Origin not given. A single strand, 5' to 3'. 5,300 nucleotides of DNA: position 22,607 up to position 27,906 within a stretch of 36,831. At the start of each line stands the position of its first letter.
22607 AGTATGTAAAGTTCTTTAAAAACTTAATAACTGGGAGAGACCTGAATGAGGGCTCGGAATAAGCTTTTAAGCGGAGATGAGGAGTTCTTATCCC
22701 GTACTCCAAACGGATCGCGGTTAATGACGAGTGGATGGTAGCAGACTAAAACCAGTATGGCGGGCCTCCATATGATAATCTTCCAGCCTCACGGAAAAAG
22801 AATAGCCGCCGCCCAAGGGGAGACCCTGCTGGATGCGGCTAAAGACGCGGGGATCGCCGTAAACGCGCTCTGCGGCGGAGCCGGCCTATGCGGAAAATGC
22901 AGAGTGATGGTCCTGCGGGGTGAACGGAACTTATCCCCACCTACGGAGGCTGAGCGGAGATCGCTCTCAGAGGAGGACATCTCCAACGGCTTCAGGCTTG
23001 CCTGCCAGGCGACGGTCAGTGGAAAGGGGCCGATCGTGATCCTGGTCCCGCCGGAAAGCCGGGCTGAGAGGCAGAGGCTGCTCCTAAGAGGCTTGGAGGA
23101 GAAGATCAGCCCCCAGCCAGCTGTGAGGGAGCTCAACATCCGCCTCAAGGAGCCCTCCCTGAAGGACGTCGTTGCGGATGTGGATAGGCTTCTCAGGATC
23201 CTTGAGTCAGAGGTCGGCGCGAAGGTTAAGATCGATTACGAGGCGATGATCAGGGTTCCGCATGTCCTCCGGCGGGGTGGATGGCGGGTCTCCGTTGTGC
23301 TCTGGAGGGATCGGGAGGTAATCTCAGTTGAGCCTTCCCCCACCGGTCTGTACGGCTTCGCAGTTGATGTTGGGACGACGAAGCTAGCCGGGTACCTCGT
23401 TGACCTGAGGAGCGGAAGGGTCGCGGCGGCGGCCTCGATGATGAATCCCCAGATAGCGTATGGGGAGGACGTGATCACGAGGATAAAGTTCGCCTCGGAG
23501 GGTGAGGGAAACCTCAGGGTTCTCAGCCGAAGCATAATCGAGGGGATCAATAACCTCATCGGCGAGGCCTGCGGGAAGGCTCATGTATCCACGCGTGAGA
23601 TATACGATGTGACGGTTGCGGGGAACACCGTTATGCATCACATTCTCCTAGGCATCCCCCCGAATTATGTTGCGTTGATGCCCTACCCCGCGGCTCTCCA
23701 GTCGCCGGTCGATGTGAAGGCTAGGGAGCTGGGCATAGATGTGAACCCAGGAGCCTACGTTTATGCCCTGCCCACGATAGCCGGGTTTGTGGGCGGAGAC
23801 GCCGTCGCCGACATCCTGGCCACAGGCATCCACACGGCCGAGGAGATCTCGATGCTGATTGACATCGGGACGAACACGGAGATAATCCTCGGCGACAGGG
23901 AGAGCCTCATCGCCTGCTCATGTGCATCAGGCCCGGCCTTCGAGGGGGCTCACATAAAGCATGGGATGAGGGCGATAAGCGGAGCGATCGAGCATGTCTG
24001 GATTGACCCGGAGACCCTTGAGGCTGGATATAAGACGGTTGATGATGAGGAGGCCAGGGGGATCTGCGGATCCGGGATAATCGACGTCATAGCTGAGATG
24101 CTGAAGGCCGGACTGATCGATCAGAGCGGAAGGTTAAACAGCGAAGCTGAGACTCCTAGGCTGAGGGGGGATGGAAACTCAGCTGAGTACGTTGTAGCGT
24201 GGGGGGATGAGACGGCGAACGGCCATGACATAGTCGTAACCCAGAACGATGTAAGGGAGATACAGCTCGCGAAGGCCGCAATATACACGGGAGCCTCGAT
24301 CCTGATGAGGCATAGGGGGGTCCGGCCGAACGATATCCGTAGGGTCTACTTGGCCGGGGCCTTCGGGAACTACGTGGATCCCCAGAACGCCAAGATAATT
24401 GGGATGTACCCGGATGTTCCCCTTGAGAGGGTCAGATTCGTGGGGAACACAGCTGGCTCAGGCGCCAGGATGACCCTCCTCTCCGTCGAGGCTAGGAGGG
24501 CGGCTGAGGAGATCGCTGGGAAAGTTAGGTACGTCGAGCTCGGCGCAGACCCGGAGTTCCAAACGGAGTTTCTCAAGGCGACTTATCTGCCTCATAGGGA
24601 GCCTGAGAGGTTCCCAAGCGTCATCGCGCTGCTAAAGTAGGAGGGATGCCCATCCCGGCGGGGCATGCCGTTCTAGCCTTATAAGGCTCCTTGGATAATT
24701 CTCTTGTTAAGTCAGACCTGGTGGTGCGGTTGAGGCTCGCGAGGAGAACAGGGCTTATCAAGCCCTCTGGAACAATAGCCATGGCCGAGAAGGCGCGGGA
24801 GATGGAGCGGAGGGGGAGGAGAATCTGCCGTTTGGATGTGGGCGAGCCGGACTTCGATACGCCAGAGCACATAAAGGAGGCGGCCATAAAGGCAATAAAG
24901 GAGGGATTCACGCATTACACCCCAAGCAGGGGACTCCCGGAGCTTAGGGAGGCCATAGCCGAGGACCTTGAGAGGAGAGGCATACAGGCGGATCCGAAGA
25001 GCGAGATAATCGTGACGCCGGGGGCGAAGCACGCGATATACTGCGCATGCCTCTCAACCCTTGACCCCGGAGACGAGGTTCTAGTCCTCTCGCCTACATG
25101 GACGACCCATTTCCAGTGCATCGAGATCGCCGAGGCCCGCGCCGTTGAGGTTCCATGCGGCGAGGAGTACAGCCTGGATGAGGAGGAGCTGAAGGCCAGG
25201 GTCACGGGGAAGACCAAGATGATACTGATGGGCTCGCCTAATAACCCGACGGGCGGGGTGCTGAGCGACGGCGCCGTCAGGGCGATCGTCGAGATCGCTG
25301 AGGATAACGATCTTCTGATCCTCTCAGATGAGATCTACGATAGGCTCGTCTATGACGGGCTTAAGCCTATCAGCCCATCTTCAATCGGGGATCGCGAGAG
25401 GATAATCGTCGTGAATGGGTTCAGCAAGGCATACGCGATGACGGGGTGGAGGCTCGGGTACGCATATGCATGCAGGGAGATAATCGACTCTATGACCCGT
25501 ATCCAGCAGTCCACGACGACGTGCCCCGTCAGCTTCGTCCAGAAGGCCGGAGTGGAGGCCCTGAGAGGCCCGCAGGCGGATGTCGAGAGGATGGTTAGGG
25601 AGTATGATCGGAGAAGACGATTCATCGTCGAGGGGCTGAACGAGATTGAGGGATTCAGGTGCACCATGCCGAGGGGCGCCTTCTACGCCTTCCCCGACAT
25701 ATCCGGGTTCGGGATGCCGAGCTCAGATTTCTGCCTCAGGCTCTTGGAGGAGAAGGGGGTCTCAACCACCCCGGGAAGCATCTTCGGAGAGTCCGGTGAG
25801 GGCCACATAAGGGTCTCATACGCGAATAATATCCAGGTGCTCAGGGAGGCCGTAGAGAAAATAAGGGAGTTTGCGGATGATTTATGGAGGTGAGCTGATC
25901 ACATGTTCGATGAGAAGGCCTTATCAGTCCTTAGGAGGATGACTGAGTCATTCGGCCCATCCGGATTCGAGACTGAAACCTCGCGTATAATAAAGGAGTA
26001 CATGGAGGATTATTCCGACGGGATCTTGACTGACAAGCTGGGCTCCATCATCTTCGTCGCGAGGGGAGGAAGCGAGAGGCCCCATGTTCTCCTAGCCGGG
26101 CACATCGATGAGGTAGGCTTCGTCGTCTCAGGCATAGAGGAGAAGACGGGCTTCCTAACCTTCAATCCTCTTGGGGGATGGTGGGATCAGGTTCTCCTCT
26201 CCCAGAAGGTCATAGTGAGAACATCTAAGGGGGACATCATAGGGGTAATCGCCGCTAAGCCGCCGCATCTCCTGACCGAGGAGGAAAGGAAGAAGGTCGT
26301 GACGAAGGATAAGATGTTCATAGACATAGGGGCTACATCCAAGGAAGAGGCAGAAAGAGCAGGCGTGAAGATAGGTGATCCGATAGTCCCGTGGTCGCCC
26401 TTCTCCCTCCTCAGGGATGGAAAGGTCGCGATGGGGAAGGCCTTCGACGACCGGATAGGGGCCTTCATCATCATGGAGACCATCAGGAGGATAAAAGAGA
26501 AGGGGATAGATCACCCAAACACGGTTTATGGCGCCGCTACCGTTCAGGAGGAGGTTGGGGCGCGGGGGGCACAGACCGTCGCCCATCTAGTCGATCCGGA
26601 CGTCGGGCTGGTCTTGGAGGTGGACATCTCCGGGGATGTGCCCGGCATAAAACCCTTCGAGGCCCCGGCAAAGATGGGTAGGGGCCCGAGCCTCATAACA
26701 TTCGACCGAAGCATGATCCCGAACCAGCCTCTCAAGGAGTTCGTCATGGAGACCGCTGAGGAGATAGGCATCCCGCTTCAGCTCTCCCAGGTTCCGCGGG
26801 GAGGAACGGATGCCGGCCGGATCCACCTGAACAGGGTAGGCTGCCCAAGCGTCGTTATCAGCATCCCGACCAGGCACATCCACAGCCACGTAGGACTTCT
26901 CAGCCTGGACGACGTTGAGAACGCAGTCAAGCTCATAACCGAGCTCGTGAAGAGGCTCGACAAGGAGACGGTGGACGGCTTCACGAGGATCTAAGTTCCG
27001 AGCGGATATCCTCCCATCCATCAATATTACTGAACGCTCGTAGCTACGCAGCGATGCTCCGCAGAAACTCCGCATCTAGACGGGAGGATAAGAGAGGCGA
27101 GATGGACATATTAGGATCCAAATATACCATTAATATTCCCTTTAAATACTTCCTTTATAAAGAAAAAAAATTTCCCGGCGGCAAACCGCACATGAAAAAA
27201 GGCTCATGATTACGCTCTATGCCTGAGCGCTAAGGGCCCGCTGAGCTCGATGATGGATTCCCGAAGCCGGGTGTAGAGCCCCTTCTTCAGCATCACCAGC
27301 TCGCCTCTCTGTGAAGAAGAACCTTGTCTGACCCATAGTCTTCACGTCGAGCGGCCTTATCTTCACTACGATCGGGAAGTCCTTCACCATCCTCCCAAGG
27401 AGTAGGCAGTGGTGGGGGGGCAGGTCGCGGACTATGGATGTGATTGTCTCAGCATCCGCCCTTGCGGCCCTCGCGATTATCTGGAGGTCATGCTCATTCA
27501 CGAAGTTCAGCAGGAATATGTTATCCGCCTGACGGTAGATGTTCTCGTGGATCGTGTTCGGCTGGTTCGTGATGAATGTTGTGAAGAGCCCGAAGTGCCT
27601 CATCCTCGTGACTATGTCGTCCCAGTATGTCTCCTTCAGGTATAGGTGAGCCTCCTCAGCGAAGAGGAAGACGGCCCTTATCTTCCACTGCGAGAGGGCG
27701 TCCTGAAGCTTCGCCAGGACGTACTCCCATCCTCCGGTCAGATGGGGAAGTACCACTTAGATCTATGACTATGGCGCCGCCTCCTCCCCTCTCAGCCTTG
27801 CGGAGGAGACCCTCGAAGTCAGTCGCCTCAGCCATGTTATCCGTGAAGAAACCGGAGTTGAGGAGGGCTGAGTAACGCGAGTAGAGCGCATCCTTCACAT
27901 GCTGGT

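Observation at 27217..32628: Candidate undescribed system: stand-alone nurA-herA operon wired to three paralogous beta-hairpin/winged-helix proteins and a DUF523 Fe-S protein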

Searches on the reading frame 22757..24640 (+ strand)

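Call 18: search_protein_families(library=pfam, proteins=[window:22757-24640:+], max_evalue=0.00001)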
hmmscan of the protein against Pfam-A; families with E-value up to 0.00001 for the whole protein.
window:22757-24640:+ (627 aa): 4 families
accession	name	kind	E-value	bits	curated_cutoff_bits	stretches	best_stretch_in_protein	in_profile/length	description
PF14574.11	RACo_C_ter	-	3.3e-102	341.5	27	1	363-622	1-260/261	C-terminal domain of RACo the ASKHA domain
PF17651.6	Raco_middle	-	1e-58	198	26.8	1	199-360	1-162/163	RACo middle region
PF17650.6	RACo_linker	-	1.1e-18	67.3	26.2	1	113-194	2-82/86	RACo linker region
PF00111.32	Fer2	-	8.2e-14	51.7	21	1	10-87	4-76/77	2Fe-2S iron-sulfur cluster binding domain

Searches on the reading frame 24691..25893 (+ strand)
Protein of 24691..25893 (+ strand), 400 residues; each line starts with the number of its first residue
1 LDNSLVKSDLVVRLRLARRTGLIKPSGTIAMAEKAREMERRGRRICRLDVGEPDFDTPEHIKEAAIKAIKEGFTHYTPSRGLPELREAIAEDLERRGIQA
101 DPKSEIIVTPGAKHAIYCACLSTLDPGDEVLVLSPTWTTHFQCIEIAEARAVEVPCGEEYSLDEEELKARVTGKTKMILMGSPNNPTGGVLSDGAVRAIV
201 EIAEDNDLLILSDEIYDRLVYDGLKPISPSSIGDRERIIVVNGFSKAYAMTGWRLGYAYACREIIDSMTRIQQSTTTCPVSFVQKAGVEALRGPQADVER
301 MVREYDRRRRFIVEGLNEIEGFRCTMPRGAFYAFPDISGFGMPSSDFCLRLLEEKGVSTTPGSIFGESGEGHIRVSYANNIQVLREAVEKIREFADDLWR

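Call 18: search_protein_families(library=pfam, proteins=[window:24691-25893:+], max_evalue=0.00001)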
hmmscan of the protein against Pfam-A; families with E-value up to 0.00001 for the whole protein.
window:24691-25893:+ (400 aa): 2 families
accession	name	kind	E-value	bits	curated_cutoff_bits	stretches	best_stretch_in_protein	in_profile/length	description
PF00155.27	Aminotran_1_2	-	2.1e-73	248.1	19.7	1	46-391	4-361/361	Aminotransferase class I and II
PF00266.25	Aminotran_5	-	4.6e-06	26.3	21.5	1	96-213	54-175/371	Aminotransferase class-V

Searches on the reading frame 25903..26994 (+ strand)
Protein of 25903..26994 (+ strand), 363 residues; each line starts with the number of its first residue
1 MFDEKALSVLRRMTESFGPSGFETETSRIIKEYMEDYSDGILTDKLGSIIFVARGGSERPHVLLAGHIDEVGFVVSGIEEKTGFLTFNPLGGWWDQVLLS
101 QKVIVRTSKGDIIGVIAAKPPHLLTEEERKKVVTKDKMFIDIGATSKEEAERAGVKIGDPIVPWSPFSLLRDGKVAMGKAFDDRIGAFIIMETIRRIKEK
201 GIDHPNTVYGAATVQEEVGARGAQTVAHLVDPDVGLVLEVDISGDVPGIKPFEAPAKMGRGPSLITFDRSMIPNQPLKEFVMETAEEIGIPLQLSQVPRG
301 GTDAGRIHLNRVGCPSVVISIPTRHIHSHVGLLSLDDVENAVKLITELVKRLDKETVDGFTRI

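Call 3: search_protein_families(library=pfam, proteins=[window:25903-26994:+], max_evalue=0.1)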
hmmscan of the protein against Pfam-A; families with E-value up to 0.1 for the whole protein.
window:25903-26994:+ (363 aa): 4 families
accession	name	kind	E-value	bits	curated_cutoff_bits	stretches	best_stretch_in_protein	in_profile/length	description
PF05343.19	Peptidase_M42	-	7e-97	324.4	23.2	1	47-344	1-292/292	M42 glutamyl aminopeptidase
PF01546.33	Peptidase_M20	-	6.9e-15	55.9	24.6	1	163-350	10-205/206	Peptidase family M20/M25/M40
PF02127.20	Peptidase_M18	-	0.0012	18.3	24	0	271-345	351-428/432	Aminopeptidase I zinc metalloprotease (M18)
PF04389.22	Peptidase_M28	-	0.0013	18.9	21.3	1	180-247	30-99/193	Peptidase family M28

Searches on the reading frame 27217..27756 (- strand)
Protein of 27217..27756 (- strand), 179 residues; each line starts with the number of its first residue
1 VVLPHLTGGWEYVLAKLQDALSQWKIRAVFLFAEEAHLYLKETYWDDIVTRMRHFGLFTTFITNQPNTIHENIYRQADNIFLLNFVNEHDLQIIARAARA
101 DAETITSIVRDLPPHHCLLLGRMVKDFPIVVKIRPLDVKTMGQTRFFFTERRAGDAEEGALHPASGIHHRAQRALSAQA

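Call 3: search_protein_families(library=pfam, proteins=[window:27217-27756:-], max_evalue=0.1)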
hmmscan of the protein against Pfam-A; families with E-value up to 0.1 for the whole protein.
window:27217-27756:- (179 aa): 0 families

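Call 10: search_protein_families(library=padloc, proteins=[window:27217-27756:-], max_evalue=0.01)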
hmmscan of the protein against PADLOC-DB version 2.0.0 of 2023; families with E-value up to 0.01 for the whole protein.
window:27217-27756:- (179 aa): 11 families
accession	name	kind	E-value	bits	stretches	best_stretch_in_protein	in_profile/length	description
PDLC04097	HerA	-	3.4e-10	37.2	1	45-137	505-596/618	-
PDLC04105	HerA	-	1.7e-08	31.5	1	3-150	394-552/576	-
PDLC04103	HerA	-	3.1e-08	30.4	1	43-144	467-567/579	-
PDLC04104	HerA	-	3.8e-07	27.2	1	2-163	194-366/379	-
PDLC04102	HerA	-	6.9e-06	22.7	1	29-136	506-622/654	-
PDLC04140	mad8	-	1.6e-05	22.6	1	17-145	181-311/314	mads_8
PDLC04098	HerA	-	2.9e-05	20.8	1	46-139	560-652/686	-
PDLC02185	HerA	-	0.00012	19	1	29-134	447-562/585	-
PDLC02188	HerA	-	0.00086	16.3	1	48-138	458-547/578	-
PDLC04106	HerA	-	0.00094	15.8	1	44-152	540-647/667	-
PDLC04100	HerA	-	0.003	14.3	1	28-124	440-547/580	-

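Call 11: search_protein_families(library=ncbifam, proteins=[window:27217-27756:-], max_evalue=0.01)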
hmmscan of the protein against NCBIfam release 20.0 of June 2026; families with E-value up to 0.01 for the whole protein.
window:27217-27756:- (179 aa): 5 families
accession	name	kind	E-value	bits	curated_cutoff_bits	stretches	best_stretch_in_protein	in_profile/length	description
NF040937.1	HerA_Thermprot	equivalog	5.6e-06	25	800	1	31-142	353-470/487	DNA double-strand break repair helicase HerA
NF042943.1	HerA_antiphage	equivalog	0.0019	16.9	800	1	28-133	434-549/566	anti-phage-associated helicase HerA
NF042944.1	HerA_antiphage_2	equivalog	0.0034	16.2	850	1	48-139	458-548/576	anti-phage-associated helicase HerA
NF040819.1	helicase_HerA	equivalog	0.0036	15.9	970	1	29-134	404-515/561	DNA double-strand break repair helicase HerA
NF053655.1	CedD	equivalog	0.0059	15.3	600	1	23-124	415-517/527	DNA-translocating ATPase CedD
